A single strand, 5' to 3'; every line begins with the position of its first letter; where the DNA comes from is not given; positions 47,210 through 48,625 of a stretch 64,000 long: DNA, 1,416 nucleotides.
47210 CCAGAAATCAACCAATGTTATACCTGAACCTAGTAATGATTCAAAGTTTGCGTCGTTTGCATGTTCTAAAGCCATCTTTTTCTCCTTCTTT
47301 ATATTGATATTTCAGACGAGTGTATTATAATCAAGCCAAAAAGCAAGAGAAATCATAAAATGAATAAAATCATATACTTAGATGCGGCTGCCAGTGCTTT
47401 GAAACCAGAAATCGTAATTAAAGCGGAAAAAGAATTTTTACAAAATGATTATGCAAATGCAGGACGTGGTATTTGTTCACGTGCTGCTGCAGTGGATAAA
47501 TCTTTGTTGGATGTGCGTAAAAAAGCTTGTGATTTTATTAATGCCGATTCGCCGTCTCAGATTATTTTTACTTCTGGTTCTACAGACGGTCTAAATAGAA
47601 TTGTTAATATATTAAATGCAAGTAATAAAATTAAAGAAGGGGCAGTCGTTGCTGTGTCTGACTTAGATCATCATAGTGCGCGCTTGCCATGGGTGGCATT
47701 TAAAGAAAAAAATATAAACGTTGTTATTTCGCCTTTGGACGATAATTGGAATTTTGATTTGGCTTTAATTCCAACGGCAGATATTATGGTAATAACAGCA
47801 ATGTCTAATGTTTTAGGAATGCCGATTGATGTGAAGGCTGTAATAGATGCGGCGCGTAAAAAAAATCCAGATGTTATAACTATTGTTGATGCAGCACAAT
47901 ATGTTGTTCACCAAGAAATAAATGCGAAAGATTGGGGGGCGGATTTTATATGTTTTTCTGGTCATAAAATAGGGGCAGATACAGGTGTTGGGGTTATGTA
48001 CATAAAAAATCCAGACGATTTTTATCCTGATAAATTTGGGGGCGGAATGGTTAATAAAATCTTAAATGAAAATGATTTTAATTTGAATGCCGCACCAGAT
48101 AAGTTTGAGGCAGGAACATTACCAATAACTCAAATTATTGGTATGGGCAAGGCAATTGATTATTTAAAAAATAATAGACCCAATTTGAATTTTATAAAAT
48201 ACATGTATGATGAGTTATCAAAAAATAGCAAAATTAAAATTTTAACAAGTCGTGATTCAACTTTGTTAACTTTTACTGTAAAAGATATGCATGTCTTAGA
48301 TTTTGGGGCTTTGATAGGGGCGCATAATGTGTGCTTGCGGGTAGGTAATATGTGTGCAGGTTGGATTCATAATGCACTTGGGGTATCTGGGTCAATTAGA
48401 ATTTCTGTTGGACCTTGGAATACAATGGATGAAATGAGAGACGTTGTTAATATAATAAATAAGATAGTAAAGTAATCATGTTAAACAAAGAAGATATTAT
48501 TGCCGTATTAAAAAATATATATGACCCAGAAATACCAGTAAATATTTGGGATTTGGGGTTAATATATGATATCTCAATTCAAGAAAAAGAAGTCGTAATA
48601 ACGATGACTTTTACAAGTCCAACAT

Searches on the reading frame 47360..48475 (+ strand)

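Call 86: search_protein_families(library=pfam, proteins=[window:47360-48475:+], max_evalue=0.00001)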
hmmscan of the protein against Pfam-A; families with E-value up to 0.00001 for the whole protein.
window:47360-48475:+ (371 aa): 1 family
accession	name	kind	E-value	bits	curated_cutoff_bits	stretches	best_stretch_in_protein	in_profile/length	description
PF00266.25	Aminotran_5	-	4.9e-84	282.9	21.5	1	5-359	1-368/371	Aminotransferase class-V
